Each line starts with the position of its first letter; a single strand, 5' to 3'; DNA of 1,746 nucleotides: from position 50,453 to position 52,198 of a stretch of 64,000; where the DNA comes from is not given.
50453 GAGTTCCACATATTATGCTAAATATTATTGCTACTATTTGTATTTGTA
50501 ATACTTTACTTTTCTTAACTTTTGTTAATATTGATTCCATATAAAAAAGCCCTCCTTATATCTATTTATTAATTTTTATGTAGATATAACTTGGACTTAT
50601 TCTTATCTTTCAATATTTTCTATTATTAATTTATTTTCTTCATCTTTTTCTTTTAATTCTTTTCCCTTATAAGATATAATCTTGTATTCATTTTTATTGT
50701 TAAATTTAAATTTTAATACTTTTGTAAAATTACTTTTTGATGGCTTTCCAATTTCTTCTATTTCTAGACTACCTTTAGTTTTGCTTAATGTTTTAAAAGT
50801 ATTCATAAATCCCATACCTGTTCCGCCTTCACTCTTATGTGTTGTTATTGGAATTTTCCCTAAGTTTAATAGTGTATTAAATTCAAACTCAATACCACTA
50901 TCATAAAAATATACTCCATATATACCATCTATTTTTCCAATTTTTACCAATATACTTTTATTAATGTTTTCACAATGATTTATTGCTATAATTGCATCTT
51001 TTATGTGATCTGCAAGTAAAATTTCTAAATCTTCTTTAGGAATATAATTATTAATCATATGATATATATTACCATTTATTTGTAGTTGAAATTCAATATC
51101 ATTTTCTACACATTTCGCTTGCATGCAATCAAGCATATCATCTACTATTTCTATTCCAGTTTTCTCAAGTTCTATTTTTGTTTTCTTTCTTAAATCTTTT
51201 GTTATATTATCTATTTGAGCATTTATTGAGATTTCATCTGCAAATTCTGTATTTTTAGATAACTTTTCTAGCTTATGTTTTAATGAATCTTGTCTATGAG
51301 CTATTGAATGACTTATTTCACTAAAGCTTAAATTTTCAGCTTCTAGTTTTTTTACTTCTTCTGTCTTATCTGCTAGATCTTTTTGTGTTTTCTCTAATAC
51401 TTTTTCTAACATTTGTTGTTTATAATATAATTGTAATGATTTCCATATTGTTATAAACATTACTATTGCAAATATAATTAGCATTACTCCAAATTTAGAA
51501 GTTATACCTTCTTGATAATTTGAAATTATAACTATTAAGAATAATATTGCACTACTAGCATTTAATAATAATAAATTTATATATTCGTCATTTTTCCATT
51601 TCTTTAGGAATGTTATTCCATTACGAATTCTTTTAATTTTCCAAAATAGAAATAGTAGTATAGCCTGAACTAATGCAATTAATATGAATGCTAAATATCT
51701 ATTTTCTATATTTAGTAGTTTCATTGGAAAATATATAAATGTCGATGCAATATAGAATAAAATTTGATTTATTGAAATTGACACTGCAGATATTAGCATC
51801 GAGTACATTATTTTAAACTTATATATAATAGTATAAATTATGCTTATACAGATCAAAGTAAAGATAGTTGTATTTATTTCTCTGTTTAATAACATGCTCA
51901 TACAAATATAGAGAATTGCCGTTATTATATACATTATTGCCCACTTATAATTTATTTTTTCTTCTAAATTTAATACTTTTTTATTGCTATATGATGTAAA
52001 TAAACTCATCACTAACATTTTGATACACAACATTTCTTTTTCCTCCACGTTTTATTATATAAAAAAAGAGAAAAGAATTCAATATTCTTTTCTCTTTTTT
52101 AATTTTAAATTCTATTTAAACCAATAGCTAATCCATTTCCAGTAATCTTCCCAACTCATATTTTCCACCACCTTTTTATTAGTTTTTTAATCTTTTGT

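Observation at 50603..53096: Unusual two-component pairing: Spo0A_C-domain response regulator with an AgrC/HPK10-type membrane kinase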

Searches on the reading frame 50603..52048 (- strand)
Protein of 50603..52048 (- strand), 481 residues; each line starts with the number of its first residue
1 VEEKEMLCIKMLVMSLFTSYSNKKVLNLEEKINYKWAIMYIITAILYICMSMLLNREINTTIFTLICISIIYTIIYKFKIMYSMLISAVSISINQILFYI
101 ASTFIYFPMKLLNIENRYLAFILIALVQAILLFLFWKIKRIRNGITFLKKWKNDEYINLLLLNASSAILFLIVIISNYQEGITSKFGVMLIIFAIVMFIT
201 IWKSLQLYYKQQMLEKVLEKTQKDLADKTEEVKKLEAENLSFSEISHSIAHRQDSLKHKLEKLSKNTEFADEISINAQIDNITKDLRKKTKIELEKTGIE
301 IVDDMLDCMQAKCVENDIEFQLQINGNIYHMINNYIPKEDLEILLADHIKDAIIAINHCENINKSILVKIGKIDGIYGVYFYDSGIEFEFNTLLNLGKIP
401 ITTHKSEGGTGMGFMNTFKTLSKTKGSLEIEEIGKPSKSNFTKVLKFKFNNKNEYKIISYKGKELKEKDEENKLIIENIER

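Call 3: search_protein_families(library=pfam, proteins=[window:50603-52048:-], max_evalue=0.1)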
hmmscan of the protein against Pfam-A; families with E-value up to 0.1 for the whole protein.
window:50603-52048:- (481 aa): 3 families
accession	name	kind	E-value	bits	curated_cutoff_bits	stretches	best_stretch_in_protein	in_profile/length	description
PF08317.16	Spc7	-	0.0065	16.3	34.5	1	209-267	133-191/196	Spc7 kinetochore protein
PF15219.11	TEX12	-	0.051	14.3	27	0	234-268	5-39/85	Testis-expressed 12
PF02518.31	HATPase_c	-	0.056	14.3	26.4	0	362-434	23-98/111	Histidine kinase-, DNA gyrase B-, and HSP90-like ATPase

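Call 4: search_protein_families(library=ncbifam, proteins=[window:50603-52048:-], max_evalue=0.1)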
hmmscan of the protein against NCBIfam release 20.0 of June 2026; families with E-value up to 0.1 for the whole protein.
window:50603-52048:- (481 aa): 0 families

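Call 11: find_homologous_proteins(query=window:50603-52048:-, max_evalue=0.001)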
Query window:50603-52048:- (481 aa): 2150 proteins with E <= 0.001 among 8000 candidates; the best 120 are listed.
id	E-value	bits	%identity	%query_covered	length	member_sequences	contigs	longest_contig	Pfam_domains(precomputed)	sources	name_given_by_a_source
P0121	0.0e+0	1013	100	99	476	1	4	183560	-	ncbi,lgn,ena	-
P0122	0.0e+0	1012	100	99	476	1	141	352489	-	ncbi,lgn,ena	-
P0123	0.0e+0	1012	100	99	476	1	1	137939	-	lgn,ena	-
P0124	0.0e+0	1012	100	99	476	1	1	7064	-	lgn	-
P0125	0.0e+0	1011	100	99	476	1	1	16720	-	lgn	-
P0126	0.0e+0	1011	100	99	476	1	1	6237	-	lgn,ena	-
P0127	0.0e+0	1011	100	99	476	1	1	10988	-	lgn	-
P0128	0.0e+0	1011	100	99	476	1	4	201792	-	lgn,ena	-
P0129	0.0e+0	1010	100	99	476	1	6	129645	-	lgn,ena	-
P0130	0.0e+0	1010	100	99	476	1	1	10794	-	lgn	-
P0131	0.0e+0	1010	100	99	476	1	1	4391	-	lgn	-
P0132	0.0e+0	1010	100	99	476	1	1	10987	-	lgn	-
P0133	0.0e+0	1010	100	99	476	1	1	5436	-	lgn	-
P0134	0.0e+0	1010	100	99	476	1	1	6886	-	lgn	-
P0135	0.0e+0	1010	100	99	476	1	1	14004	-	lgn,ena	-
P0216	5.7e-214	729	81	88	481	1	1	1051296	-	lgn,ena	-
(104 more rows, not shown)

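Call 12: list_cluster_members(proteins=[P0122, P0001, P0110, P0216])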
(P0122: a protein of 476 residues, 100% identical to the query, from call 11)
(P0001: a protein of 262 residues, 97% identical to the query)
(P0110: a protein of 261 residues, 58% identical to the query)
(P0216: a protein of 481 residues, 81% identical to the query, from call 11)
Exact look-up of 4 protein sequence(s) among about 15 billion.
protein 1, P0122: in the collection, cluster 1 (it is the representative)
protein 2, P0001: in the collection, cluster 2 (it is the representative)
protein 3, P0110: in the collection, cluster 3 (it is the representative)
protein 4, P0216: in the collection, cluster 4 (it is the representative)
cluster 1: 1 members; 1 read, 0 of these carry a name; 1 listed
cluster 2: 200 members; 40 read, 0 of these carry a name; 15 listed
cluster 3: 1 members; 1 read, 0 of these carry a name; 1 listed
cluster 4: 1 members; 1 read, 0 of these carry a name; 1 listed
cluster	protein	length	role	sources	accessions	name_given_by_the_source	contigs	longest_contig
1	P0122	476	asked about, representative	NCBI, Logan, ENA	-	-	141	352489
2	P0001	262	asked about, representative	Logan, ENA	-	-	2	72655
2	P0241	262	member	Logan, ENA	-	-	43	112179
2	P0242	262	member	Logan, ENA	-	-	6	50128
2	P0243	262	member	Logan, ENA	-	-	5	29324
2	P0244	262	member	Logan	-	-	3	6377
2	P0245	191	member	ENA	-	-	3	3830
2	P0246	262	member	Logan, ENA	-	-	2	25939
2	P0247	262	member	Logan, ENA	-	-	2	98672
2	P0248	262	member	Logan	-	-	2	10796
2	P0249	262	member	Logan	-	-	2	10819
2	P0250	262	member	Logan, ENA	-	-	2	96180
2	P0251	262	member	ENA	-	-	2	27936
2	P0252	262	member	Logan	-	-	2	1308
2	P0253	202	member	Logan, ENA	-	-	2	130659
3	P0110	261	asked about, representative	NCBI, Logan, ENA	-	-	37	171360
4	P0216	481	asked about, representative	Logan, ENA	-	-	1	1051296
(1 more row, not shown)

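Call 13: find_encoding_contigs(protein=P0122, flank=10000, max_places=6)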
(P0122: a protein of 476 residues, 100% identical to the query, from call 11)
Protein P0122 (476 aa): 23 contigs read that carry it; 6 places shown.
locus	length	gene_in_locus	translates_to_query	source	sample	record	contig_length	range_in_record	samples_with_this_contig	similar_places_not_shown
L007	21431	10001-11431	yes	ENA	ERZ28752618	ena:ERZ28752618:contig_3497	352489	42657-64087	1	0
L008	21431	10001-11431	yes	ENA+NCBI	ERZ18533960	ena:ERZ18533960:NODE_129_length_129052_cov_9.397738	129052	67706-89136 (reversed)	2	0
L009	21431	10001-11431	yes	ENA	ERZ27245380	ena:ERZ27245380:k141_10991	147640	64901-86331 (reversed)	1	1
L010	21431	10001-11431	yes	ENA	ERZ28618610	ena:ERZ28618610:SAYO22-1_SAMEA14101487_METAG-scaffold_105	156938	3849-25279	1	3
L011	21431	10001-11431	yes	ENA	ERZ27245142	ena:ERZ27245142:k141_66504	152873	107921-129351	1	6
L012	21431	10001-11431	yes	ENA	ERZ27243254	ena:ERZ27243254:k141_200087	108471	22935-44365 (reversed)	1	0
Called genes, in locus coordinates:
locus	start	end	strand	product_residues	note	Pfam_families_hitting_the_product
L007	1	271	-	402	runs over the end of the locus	PF00155:Aminotran_1_2 (weak), PF00266:Aminotran_5, PF01041:DegT_DnrJ_EryC1, PF01053:Cys_Met_Meta_PP (weak)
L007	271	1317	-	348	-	PF01458:SUFBD_core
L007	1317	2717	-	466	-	PF19295:SufBD_N, PF01458:SUFBD_core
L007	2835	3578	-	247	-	PF00005:ABC_tran, PF02463:SMC_N (weak)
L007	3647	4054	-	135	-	PF02082:Rrf2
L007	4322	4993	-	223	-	PF02223:Thymidylate_kin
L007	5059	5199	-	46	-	-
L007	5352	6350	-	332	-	PF00665:rve, PF13683:rve_3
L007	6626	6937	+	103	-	PF00085:Thioredoxin, PF14595:Thioredoxin_9, PF13728:TraF (weak), PF13098:Thioredoxin_2, PF13192:Thioredoxin_3, PF13905:Thioredoxin_8 (faint)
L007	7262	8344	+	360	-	-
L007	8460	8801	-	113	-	PF01381:HTH_3 (faint)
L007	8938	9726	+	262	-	PF00072:Response_reg (weak), PF08769:Spo0A_C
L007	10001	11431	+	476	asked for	-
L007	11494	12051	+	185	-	PF20122:DUF6512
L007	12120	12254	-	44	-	-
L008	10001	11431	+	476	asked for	-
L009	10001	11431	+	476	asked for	-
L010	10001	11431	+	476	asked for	-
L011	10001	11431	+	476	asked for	-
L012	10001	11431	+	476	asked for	-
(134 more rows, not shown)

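Call 15: search_solved_structures(query=window:50603-52033:-, max_evalue=10, show_alignments=3)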
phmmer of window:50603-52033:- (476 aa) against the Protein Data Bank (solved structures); distinct sequences matched with E-value up to 10: 6.
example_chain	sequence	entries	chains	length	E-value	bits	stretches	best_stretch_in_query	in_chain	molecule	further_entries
1x04_A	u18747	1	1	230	1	11.5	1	193-273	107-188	SH3-containing GRB2-like protein 2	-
2c08_A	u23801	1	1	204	1.2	11.4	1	196-296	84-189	SH3-CONTAINING GRB2-LIKE PROTEIN 2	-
3d36_A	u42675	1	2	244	1.2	11.3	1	369-429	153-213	Sporulation kinase B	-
1zww_A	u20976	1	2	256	1.5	11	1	196-296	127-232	SH3-containing GRB2-like protein 2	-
1x03_A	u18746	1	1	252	1.9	10.6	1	196-273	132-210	SH3-containing GRB2-like protein 2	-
1nkn_A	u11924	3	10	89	2.7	10.1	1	206-269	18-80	S2N51-GCN4 | Myosin heavy chain, striated muscle/General control protein GCN4 chimera | Myosin heavy chain, striated muscle/General control protein GCN4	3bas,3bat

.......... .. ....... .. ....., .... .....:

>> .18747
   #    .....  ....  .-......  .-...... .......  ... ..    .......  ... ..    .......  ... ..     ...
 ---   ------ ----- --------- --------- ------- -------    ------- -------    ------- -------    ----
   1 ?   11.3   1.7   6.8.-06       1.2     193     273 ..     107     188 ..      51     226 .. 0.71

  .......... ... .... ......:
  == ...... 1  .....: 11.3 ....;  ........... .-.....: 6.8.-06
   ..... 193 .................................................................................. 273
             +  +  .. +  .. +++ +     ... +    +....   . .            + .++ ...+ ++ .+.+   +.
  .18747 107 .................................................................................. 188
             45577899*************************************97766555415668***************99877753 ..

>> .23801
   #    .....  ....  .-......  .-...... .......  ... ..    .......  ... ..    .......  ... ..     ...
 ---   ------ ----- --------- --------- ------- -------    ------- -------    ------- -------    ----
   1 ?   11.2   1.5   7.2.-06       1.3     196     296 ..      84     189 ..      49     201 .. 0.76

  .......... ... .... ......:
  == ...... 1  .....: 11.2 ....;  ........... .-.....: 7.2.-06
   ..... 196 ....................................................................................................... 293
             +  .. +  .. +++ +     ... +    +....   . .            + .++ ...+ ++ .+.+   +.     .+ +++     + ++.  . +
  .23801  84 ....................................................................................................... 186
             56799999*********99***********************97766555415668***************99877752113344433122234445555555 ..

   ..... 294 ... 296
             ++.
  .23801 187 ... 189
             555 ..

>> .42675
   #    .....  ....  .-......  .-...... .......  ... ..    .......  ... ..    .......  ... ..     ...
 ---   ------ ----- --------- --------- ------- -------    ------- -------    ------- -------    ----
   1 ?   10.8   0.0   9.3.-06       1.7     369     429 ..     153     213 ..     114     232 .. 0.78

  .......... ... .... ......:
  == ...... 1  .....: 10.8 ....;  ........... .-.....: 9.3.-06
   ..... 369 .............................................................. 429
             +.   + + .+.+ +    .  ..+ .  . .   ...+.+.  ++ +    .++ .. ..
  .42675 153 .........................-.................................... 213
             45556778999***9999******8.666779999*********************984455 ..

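Call 26: search_protein_representatives(protein=window:50603-52033:-)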
Query: 476 residues. Proteins with E-value up to 0.001 (for the whole library): 996; up to 1e-10: 798; up to 1e-30: 225. The best 150 are listed.
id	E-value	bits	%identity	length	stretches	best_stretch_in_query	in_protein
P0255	2.8e-151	520.9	56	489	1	4-470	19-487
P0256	9.8e-133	459.8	51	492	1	4-474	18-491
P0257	6.0e-109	381.4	45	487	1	5-465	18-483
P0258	9.5e-105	367.6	44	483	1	4-463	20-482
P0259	1.3e-103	363.8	44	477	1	4-459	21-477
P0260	2.0e-102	359.9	53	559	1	117-460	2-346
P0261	8.5e-101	354.5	41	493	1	4-471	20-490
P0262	4.0e-100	352.3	42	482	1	5-458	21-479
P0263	2.8e-91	323.2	43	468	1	10-456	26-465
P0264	3.4e-90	319.6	41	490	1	4-474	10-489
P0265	2.3e-89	316.9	40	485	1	15-472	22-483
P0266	3.4e-87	309.7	38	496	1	4-471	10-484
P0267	5.4e-87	309.0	69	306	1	253-470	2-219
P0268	6.8e-87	308.7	57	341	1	207-466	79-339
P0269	1.7e-84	300.8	58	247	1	212-456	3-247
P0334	2.7e-50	188.1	30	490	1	6-466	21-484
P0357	7.0e-44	167.0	29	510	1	50-463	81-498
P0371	2.2e-41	158.7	26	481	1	14-462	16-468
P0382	1.9e-39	152.4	27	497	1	6-469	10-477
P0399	3.5e-37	144.9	28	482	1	2-463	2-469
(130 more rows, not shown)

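Call 29: search_solved_structures(query=A1, max_evalue=1, show_alignments=3)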
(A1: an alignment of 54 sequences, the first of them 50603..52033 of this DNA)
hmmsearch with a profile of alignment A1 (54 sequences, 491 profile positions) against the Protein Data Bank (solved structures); distinct sequences matched with E-value up to 1: 38.
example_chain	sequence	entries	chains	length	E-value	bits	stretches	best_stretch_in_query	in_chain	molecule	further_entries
3d36_A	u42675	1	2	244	1.1e-06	30.7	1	357-444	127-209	Sporulation kinase B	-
9jfj_A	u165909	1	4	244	2.9e-05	26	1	230-454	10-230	Sensor histidine kinase ZraS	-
8qox_B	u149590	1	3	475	0.0098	17.7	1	217-297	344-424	Conserved membrane protein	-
7wf4_D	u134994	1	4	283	0.018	16.8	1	71-179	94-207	Potassium voltage-gated channel subfamily A member 3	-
7wf3_B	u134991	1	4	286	0.019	16.7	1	71-179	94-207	Potassium voltage-gated channel subfamily A member 3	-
6w2x_A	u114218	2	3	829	0.019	16.7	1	162-271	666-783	Gamma-aminobutyric acid type B receptor subunit 1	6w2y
7c7s_A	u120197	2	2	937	0.025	16.4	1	162-270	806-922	Gamma-aminobutyric acid type B receptor subunit 1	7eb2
6uo8_A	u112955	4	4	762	0.025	16.3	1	162-269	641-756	Gamma-aminobutyric acid type B receptor subunit 1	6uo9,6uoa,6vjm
6wiv_A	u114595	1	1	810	0.027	16.3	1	162-268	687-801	Gamma-aminobutyric acid type B receptor subunit 1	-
7ej2_B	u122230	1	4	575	0.046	15.5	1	72-179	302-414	Potassium voltage-gated channel subfamily A member 3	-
7ej1_B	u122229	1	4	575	0.046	15.5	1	72-179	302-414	Potassium voltage-gated channel subfamily A member 3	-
7ssv_A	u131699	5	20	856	0.071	14.9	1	72-179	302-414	Potassium voltage-gated channel subfamily A member 3,Green fluorescent protein fusion | Potassium voltage-gated channel subfamily A member 3, Green fluorescent 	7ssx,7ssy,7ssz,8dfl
9cla_A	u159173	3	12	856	0.071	14.9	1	72-179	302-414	Potassium voltage-gated channel subfamily A member 3,Green fluorescent protein | Potassium voltage-gated channel subfamily A member 3/mVenus fusion protein,Gree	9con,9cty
8vc9_A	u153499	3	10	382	0.071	14.8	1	223-443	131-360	Leptospira virulence regulator B (LvrB) | histidine kinase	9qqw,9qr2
8a3u_A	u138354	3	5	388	0.08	14.7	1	354-426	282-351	Putative Sensory box protein,Sensor protein FixL | Putative Sensory box protein,Putative Sensory box protein,Sensor protein FixL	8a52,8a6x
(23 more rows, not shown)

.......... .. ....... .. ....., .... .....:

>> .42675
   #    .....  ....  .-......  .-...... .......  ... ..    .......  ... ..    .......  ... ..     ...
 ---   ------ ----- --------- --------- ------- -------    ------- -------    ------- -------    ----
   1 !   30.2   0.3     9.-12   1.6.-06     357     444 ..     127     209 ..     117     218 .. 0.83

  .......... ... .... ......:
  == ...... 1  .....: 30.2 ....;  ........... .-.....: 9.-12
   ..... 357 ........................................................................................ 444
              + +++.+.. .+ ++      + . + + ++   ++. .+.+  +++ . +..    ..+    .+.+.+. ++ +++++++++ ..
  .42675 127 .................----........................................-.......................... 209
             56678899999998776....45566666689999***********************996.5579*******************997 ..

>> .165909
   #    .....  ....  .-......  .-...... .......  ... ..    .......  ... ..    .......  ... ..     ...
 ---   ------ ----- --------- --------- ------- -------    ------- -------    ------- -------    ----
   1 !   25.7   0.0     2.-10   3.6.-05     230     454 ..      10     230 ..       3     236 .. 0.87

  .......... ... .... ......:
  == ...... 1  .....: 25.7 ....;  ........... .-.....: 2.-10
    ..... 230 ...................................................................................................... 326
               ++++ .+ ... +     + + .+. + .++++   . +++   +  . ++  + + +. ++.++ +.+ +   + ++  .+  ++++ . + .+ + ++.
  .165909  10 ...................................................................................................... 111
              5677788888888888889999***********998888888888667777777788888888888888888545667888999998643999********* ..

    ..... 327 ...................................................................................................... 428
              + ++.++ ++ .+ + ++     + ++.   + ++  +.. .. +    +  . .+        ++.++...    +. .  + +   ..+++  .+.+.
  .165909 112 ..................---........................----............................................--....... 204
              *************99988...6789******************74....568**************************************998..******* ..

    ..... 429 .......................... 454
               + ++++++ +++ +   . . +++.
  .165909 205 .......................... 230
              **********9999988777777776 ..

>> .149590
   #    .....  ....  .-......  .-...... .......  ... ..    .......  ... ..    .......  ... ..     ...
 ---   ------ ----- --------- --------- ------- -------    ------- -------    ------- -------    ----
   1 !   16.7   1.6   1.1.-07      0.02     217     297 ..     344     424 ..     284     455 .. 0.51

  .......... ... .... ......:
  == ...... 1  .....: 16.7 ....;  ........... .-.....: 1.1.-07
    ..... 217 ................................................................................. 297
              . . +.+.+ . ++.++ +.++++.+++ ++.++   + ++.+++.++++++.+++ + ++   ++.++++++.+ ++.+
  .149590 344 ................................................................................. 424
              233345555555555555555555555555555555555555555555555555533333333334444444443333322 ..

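Call 30: search_protein_families(library=pfam, alignment_id=A1, max_evalue=0.01)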
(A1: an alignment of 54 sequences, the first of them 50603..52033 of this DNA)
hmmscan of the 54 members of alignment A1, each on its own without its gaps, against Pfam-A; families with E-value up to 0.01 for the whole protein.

A. member 1, window:50603-52033:- (476 aa): 1 family
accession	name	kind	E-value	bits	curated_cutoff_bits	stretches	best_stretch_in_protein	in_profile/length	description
PF08317.16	Spc7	-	0.0063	16.3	34.5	0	204-262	133-191/196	Spc7 kinetochore protein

B. families by the number of members that match (of 54 scanned): 23 families
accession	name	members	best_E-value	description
PF02518.31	HATPase_c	31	5.6e-08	Histidine kinase-, DNA gyrase B-, and HSP90-like ATPase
PF14501.12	HATPase_c_5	3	0.00018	GHKL domain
PF10112.14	Halogen_Hydrol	2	0.00036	5-bromo-4-chloroindolyl phosphate hydrolysis protein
PF21928.1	XLF_CC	2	0.0029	XLF protein coiled-coil region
PF06785.16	UPF0242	2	0.0081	Uncharacterised protein family (UPF0242) N-terminus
PF04080.19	Per1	1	2.3e-05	Per1-like family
PF18920.5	DUF5671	1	0.0011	Domain of unknown function (DUF5671)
PF03999.17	MAP65_ASE1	1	0.0012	Microtubule associated protein (MAP65/ASE1 family)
PF14932.11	HAUS-augmin3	1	0.0019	HAUS augmin-like complex subunit 3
PF20237.3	DUF6594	1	0.0022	Family of unknown function (DUF6594)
PF06295.17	ZapG-like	1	0.0026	Z-ring associated protein G-like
PF12725.13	DUF3810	1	0.0028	Protein of unknown function (DUF3810)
PF05483.17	SCP-1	1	0.0033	Synaptonemal complex protein 1 (SCP-1)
PF13581.12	HATPase_c_2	1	0.0044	Histidine kinase-like ATPase domain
PF15640.11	Tox-MPTase4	1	0.0056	Metallopeptidase toxin 4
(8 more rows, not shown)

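Call 37: predict_structure(alignment_id=A1)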
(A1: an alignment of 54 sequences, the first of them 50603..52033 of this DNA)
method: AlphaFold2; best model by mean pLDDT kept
length: 476 residues; sequences in the alignment: 54
mean_pLDDT: 83.8   pTM: 0.59
mean pLDDT of the five models: 83.8, 82.8, 82.5, 81.4, 81.2
residues with pLDDT >= 90: 217; 70-90: 197; 50-70: 46; < 50: 16
segments of 3 or more residues with pLDDT < 50: 267-269, 273-283
pLDDT, mean of each block of 10 residues (from residue 1): 84 90 73 83 75 73 89 87 89 90 93 94 95 84 71 72 74 64 72 74 85 94 92 86 79 74 52 46 64 92 92 94 94 94 93 87 96 95 91 86 83 93 91 84 95 93 89 81
secondary structure, 60 per line:
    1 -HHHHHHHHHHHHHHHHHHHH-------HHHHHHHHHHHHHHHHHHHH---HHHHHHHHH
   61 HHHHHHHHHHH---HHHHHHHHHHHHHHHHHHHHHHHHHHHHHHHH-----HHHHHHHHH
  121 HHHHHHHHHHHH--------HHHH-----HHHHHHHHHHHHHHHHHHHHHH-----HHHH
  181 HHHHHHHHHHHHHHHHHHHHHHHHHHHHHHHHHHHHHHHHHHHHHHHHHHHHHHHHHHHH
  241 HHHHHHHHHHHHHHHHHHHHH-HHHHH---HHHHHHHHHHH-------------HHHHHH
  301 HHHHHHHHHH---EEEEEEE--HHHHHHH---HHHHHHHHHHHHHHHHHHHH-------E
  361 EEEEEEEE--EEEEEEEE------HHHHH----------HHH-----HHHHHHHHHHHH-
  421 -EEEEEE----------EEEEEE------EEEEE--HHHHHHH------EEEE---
elements in order: H2-21 H29-48 H52-71 H75-106 H112-132 H141-144 H150-171 H177-261 H263-267 H271-281 H295-310 E314-320 H323-329 H333-352 E360-368 E371-378 H385-389 H408-419 E422-427 E438-443 E450-454 H457-463 E470-473
